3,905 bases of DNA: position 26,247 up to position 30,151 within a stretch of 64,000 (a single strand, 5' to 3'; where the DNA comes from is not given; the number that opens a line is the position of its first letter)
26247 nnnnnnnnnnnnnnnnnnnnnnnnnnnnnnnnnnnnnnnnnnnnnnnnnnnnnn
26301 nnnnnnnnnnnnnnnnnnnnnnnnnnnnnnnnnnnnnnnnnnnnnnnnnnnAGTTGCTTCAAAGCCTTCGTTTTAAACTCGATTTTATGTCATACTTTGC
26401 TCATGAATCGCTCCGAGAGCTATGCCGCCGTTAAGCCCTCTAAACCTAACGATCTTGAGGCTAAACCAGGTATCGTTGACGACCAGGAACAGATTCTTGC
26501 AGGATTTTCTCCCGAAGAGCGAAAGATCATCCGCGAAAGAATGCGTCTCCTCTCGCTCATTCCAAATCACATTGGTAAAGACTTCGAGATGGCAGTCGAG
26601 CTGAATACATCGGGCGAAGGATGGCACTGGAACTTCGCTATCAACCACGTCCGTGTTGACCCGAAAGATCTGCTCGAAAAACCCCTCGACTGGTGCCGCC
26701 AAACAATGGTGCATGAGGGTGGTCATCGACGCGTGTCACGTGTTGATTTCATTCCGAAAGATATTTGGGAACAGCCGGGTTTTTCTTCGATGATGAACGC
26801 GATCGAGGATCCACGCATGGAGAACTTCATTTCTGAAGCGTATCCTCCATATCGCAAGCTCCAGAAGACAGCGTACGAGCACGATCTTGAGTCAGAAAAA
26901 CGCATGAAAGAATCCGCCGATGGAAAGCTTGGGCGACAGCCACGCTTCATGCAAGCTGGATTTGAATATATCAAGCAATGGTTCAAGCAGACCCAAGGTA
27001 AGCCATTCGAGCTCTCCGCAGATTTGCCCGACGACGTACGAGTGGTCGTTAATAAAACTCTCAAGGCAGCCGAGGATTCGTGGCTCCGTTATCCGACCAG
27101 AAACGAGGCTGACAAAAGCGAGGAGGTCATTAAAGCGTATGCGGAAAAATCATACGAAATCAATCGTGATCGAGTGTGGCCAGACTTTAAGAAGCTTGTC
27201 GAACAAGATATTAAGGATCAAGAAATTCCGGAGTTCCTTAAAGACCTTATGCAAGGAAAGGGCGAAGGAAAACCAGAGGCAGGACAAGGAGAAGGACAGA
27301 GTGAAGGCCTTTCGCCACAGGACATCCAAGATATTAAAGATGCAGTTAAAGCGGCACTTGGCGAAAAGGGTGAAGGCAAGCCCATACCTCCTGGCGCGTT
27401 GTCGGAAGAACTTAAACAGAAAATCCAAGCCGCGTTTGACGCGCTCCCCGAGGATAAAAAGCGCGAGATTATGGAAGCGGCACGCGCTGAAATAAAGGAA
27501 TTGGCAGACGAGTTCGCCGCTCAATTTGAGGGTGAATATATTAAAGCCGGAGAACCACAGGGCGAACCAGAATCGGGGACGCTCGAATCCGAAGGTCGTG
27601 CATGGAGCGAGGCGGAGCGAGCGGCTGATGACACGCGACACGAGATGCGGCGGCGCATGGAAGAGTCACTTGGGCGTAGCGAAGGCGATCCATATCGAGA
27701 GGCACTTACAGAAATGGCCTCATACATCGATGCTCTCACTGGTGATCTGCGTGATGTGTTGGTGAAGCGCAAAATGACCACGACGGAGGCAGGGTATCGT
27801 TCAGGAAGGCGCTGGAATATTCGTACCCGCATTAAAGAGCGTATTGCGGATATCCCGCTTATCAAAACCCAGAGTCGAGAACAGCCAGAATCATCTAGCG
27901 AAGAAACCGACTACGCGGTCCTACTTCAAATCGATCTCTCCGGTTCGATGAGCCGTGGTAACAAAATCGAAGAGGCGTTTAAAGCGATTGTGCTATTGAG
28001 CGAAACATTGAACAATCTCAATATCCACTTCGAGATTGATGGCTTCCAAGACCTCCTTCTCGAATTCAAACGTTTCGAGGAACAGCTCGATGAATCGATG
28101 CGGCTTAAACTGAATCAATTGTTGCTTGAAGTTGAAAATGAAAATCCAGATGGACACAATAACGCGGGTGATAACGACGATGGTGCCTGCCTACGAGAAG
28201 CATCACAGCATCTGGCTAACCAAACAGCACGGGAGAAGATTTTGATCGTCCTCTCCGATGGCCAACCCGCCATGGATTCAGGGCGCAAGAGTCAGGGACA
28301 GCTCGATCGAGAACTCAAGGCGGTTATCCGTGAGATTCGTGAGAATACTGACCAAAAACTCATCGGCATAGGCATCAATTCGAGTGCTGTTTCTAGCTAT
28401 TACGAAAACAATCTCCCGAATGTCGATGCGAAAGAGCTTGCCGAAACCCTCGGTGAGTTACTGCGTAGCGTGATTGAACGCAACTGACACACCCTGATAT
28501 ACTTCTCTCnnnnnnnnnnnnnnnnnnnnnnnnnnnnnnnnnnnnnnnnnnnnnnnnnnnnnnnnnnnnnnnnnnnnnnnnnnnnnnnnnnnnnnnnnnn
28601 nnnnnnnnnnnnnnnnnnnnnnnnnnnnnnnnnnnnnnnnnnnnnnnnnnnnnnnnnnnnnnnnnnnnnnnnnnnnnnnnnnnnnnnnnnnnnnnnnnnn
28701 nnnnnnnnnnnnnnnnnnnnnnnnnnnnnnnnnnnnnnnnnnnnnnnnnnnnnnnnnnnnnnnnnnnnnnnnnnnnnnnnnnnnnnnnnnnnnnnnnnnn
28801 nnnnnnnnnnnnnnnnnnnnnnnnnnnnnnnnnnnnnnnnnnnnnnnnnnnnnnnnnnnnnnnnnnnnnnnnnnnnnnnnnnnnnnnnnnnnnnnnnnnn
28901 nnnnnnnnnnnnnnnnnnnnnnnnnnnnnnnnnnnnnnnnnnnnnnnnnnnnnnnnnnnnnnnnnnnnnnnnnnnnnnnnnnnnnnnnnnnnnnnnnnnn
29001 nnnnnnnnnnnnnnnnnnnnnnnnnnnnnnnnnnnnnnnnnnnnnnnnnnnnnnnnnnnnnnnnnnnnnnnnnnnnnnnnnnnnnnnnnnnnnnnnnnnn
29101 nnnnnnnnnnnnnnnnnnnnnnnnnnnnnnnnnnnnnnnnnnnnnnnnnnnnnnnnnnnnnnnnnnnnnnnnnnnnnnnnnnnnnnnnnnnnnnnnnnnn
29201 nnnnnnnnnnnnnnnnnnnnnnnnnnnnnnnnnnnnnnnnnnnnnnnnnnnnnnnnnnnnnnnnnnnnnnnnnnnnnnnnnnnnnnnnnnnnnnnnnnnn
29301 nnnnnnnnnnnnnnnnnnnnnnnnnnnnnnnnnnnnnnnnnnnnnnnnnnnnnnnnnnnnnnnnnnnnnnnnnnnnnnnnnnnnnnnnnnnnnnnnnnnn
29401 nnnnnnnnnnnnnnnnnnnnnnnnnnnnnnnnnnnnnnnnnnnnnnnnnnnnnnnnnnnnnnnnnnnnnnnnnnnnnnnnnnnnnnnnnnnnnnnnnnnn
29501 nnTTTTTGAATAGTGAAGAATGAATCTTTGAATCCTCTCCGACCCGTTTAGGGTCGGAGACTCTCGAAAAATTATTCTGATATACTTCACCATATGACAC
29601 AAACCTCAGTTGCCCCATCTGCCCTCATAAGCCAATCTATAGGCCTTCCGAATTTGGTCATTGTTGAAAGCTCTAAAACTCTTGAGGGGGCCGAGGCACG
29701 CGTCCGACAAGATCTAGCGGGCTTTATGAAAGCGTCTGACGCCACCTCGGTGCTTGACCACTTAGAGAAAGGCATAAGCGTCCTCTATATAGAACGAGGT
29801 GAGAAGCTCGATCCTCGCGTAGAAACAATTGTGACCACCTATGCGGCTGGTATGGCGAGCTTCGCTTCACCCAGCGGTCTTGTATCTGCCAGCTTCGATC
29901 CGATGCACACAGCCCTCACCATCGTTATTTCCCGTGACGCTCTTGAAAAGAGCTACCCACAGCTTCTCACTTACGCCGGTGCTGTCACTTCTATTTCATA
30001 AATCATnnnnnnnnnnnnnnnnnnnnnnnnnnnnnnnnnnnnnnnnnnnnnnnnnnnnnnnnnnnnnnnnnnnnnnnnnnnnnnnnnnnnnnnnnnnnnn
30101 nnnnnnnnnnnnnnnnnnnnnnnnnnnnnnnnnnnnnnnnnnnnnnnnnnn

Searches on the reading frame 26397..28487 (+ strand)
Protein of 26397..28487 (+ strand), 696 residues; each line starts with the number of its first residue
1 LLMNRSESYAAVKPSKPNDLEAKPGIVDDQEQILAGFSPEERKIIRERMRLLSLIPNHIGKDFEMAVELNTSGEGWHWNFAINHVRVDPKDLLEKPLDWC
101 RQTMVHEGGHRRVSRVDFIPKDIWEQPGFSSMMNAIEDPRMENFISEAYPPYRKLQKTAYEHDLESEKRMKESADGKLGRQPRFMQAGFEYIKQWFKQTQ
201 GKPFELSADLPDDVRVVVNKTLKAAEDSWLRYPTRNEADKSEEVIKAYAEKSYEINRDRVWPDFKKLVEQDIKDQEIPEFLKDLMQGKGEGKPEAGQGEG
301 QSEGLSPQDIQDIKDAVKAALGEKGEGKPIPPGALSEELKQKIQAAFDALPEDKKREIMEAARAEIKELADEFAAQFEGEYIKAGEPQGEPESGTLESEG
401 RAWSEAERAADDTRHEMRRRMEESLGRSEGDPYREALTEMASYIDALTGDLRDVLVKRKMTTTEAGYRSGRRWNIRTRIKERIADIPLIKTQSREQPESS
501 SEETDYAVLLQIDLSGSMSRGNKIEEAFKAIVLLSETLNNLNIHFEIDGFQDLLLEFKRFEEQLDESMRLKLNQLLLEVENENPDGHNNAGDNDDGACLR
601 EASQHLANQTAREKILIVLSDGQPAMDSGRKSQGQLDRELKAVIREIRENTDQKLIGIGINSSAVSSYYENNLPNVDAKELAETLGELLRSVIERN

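Call 9: search_protein_families(library=pfam, proteins=[window:26397-28487:+], max_evalue=0.01)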
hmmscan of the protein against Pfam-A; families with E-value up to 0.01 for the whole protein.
window:26397-28487:+ (696 aa): 2 families
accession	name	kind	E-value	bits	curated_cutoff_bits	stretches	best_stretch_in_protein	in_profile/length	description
PF11775.14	CobT_C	-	7.8e-18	65.4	21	2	592-692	115-217/220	Cobalamin biosynthesis protein CobT VWA domain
PF00092.34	VWA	-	0.00036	21.2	23.8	1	512-663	6-142/174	von Willebrand factor type A domain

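Call 13: search_protein_families(library=ncbifam, proteins=[window:26397-28487:+], max_evalue=0.01)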
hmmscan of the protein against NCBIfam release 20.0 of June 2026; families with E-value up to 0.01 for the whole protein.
window:26397-28487:+ (696 aa): 1 family
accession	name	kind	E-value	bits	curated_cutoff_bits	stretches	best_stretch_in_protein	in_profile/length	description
TIGR01651.1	CobT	equivalog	3e-13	49.3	759.05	1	592-694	495-598/600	cobaltochelatase subunit CobT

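Call 31: find_homologous_proteins(query=window:26397-28487:+)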
Query window:26397-28487:+ (696 aa): 542 proteins with E <= 0.001 among 8000 candidates; the best 120 are listed.
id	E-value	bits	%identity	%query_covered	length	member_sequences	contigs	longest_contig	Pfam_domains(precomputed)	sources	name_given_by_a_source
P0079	0.0e+0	1544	100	100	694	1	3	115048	PF11775.14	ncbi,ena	ncbi:MAG: hypothetical protein AAB442_01275 [Patescibacteria group bacterium]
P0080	0.0e+0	1411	91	100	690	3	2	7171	PF11775.14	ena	-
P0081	0.0e+0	1401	91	100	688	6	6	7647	PF11775.14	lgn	-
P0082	0.0e+0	1395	91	100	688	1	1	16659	PF11775.14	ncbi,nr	ncbi:MAG: hypothetical protein NUV54_01185 [Candidatus Taylorbacteria bacterium]|nr:hypothetical pro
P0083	0.0e+0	1390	91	100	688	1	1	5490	PF11775.14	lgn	-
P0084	0.0e+0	1386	91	100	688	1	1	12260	PF11775.14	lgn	-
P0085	0.0e+0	1375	88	100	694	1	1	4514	PF11775.14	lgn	-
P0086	0.0e+0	1357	89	99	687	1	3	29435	PF11775.14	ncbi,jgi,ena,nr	ncbi:hypothetical protein D4R49_00425 [bacterium]|nr:MAG: hypothetical protein D4R49_00425 [bacteriu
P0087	0.0e+0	1299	88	96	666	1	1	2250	PF11775.14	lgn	-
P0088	0.0e+0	1277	82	100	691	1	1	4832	PF11775.14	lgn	-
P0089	0.0e+0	1274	83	100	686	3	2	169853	PF11775.14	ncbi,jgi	ncbi:MAG: hypothetical protein ABSB00_01520 [Minisyncoccia bacterium]|jgi:hypothetical protein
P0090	0.0e+0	1194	77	100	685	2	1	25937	PF11775.14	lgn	-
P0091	0.0e+0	1063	71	100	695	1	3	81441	PF11775.14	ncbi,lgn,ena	-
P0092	2.9e-298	1009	92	74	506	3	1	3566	PF11775.14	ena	-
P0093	5.2e-229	781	54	96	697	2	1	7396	PF11775.14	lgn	-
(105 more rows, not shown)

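Call 62: search_protein_families(library=padloc, proteins=[window:26397-28487:+], max_evalue=0.01)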
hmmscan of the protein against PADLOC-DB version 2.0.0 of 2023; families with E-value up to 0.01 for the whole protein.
window:26397-28487:+ (696 aa): 0 families

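Call 73: search_protein_families(library=pfam, alignment_id=A4, max_evalue=1)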
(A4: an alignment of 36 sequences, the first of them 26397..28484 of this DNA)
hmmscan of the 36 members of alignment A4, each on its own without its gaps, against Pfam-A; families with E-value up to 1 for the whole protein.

A. member 1, window:26397-28484:+ (696 aa): 5 families
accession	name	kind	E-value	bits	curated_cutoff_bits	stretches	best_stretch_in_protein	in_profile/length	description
PF11775.14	CobT_C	-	7.8e-18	65.4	21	2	592-692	115-217/220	Cobalamin biosynthesis protein CobT VWA domain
PF00092.34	VWA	-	0.00036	21.2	23.8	1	512-663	6-142/174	von Willebrand factor type A domain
PF13519.12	VWA_2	-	0.028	15.5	27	1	509-623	2-107/107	von Willebrand factor type A domain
PF22564.2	HAAS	-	0.2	12.5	27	1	343-374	6-37/55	HAAS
PF02272.25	DHHA1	-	0.67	10.9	25.9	1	279-322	59-101/102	DHHA1 domain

B. families by the number of members that match (of 36 scanned): 61 families (the first 25 are shown)
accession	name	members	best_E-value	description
PF11775.14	CobT_C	36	2.2e-22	Cobalamin biosynthesis protein CobT VWA domain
PF13519.12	VWA_2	28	0.00013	von Willebrand factor type A domain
PF00092.34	VWA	25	7e-10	von Willebrand factor type A domain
PF05762.20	VWA_CoxE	19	1.5e-07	VWA domain containing CoxE-like protein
PF11740.13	KfrA_N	17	0.014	Plasmid replication region DNA-binding N-term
PF18215.6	Rtt106_N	12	0.032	Histone chaperone Rtt106 N-terminal domain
PF00070.33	Pyr_redox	8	0.0051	Pyridine nucleotide-disulphide oxidoreductase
PF16469.10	NPA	8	0.023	Nematode polyprotein allergen ABA-1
PF13801.11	Metal_resist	6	0.021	Heavy-metal resistance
PF18664.7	CdiA_C_tRNase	5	0.0063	CdiA C-terminal tRNase domain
PF18137.7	ORC_WH_C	5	0.018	Origin recognition complex winged helix C-terminal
PF01882.25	DUF58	3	0.00079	Protein of unknown function DUF58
PF13768.12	VWA_3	3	0.0042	von Willebrand factor type A domain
PF09675.16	Chlamy_scaf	3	0.011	Chlamydia-phage Chp2 scaffold (Chlamy_scaf)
PF17243.7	POTRA_TamA_1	3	0.012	POTRA domain TamA domain 1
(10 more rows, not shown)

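Call 86: search_dna_similar(query=window:26397-28484:+, collection=phages, mode=protein, max_evalue=0.001, max_rows=15)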
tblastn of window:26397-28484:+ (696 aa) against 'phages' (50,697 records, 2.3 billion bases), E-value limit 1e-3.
Records with a match: 2; places in all: 2; records where one place covers at least 80% of the query: 0.
Best place of each record, by identity: <60% 2.
By first word of the organism name: Pseudomonas 2.
By host as written in the record: Pseudomonas syringae pv. avii 2.
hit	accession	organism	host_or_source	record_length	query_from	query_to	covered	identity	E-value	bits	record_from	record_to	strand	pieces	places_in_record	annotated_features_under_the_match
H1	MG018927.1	Pseudomonas phage nickie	Pseudomonas syringae pv. avii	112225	507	685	26%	27.1%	3e-7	60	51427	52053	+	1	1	cobT: aerobic cobaltochelatase subunit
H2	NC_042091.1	Pseudomonas phage nickie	Pseudomonas syringae pv. avii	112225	507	685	26%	27.1%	3e-7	60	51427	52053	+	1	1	cobT: aerobic cobaltochelatase subunit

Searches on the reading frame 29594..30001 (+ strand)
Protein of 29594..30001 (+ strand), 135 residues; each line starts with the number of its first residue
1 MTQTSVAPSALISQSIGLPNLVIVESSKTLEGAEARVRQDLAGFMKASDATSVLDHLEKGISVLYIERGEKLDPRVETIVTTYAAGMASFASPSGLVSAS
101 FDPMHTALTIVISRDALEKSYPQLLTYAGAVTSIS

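Call 9: search_protein_families(library=pfam, proteins=[window:29594-30001:+], max_evalue=0.01)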
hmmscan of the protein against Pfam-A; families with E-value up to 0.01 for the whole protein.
window:29594-30001:+ (135 aa): 0 families

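Call 13: search_protein_families(library=ncbifam, proteins=[window:29594-30001:+], max_evalue=0.01)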
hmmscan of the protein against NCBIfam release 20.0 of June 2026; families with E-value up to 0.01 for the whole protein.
window:29594-30001:+ (135 aa): 0 families

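Call 55: search_solved_structures(query=A6, max_evalue=10)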
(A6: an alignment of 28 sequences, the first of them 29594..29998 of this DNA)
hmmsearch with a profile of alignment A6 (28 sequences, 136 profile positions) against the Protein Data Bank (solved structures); distinct sequences matched with E-value up to 10: 5.
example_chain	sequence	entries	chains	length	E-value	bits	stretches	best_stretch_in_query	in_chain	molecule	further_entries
6z1p_Ap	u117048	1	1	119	0.51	13.6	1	80-128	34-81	Ribosomal protein L14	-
7qep_M6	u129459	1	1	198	0.75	13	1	33-76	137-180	60S RIBOSOMAL PROTEIN L13A (L16)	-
6s47_Bi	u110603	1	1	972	0.89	12.8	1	32-68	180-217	[NU+] prion formation protein 1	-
8gjz_A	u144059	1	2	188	0.92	12.7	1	71-113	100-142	Stimulator of interferon genes protein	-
8efm_A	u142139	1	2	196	0.95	12.7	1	71-113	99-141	Stimulator of interferon genes protein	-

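Call 56: search_protein_families(library=pfam, alignment_id=A6, max_evalue=1)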
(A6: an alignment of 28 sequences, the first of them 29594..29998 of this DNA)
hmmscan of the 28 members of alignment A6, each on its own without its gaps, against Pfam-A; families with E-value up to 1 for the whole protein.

A. member 1, window:29594-29998:+ (135 aa): 0 families

B. families by the number of members that match (of 28 scanned): 20 families
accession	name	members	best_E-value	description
PF09454.15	Vps23_core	1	0.0048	Vps23 core domain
PF05727.16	UPF0228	1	0.0053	Uncharacterised protein family (UPF0228)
PF07852.16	DUF1642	1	0.028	Protein of unknown function (DUF1642)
PF14390.12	DUF4420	1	0.033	Putative PD-(D/E)XK family member, (DUF4420)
PF07749.17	ERp29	1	0.04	Endoplasmic reticulum protein ERp29, C-terminal domain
PF03152.21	UFD1_N1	1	0.04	Ubiquitin fusion degradation protein UFD1, N-terminal subdomain 1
PF14060.11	DUF4252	1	0.043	Domain of unknown function (DUF4252)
PF13949.11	ALIX_LYPXL_bnd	1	0.047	ALIX V-shaped domain binding to HIV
PF14119.11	DUF4288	1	0.05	Domain of unknown function (DUF4288)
PF21871.1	Gp6_C-III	1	0.051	Baseplate structural protein gp6, C-terminal domain III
PF18560.7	Lectin_like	1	0.064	Lectin like domain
PF08838.16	DUF1811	1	0.11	Protein of unknown function (DUF1811)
PF02429.20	PCP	1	0.12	Peridinin-chlorophyll A binding protein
PF18981.6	InlK_D3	1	0.14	Internalin K domain (D3/D4)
PF21600.2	ZSWIM1-3_helical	1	0.15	ZSWIM1/3, helical domain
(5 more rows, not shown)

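Call 62: search_protein_families(library=padloc, proteins=[window:29594-30001:+], max_evalue=0.01)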
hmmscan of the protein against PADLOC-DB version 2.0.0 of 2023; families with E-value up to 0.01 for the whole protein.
window:29594-30001:+ (135 aa): 0 families
